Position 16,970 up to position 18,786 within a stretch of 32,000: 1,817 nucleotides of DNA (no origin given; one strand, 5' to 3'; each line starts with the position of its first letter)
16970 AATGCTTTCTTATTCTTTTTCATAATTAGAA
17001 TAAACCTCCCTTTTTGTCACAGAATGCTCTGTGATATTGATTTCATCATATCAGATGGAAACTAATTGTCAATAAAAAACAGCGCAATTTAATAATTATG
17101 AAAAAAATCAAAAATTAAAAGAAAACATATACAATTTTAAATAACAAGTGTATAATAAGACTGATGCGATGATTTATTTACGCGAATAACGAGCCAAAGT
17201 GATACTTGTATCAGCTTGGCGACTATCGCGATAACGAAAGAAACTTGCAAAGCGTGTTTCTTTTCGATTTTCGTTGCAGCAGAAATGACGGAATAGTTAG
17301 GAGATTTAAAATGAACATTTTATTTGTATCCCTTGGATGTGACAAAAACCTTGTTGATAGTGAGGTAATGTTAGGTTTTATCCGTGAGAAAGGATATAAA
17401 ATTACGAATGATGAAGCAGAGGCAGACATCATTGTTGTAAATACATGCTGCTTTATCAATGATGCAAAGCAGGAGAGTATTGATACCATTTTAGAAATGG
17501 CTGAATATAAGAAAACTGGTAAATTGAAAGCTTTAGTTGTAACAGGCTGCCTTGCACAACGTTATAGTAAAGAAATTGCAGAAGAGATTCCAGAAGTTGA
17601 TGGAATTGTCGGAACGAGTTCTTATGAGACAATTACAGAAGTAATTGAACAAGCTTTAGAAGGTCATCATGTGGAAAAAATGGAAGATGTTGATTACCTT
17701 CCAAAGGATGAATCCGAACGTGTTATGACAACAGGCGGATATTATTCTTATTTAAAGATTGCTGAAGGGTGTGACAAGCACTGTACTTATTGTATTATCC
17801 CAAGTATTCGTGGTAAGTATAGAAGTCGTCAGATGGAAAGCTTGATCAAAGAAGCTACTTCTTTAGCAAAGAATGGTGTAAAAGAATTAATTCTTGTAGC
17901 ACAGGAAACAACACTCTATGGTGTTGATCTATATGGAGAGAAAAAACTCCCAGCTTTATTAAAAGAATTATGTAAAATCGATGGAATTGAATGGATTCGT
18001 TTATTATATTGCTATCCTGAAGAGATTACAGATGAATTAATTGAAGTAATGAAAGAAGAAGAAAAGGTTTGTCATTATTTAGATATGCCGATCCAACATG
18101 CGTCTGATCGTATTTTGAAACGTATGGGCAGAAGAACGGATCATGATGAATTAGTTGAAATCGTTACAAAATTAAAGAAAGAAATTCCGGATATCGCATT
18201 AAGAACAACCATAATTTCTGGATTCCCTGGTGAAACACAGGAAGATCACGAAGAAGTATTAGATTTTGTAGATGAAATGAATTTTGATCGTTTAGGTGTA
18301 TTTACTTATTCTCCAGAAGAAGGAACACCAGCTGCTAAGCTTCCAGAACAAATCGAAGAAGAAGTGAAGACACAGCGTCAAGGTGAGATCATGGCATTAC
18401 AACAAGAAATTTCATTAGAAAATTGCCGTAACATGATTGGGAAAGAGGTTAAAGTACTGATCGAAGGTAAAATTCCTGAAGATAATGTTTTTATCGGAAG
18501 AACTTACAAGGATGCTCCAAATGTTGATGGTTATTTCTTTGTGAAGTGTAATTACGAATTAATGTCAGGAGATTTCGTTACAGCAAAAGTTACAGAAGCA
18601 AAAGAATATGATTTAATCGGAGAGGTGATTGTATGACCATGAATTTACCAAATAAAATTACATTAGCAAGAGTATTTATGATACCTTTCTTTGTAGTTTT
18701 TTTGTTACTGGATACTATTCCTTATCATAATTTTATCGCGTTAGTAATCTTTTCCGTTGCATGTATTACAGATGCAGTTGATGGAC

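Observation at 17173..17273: Single copy of the same element in the rimO-pgsA-cinA leader; differences from the rnc copies are compensatory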

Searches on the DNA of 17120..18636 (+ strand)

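Call 17: search_rna_families(source=window, start=17120, end=17320, threshold=evalue, max_evalue=10)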
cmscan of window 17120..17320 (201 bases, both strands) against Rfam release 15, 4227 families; matches with E-value up to 10: 7.
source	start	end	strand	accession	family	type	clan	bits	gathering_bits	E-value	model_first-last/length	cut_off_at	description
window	17162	17268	+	RF02449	ncr1015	Gene; sRNA;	-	16.2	60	6.6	1-121/121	no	Bacillus sRNA ncr1015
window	17209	17265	+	RF02923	HTH-XRE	Cis-reg;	-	14.1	49.8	3.3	1-78/78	no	HTH-XRE RNA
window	17178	17265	+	RF00370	sroD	Gene; sRNA;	-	13.9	50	2.2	1-86/86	no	sroD RNA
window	17255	17299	+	RF00801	mir-280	Gene; miRNA;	-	13.9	70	8.3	1-83/83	no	mir-280 microRNA precursor family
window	17226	17254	+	RF01648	ceN65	Gene; snRNA; snoRNA; CD-box;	-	12.2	48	5.2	1-65/65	no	Caenorhabditis snoRNA ceN65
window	17161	17260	+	RF01411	BsrF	Gene; sRNA;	-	12.2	50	7.3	1-113/113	no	BsrF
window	17182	17229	+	RF01647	ceN61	Gene; snRNA; snoRNA; CD-box;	-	12.1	60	6.9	1-72/72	no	Caenorhabditis snoRNA ceN61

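Call 42: search_with_rna_model(model_id=R1, sources=[L121, L122, L123, L124], filters=off, max_evalue=1)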
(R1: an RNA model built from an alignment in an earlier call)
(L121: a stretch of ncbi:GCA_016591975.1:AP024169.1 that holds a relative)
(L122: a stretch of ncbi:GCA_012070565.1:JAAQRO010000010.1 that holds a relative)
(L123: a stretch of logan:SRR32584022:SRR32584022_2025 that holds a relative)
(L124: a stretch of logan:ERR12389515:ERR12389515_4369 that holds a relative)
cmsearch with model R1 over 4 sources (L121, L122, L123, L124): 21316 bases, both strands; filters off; matches with E-value up to 1: 3.
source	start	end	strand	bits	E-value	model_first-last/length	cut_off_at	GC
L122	12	110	+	14.1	0.076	1-95/95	no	0.24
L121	5204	5258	-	11.4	0.36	1-95/95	no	0.33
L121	1122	1194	+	10.2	0.73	1-95/95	no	0.32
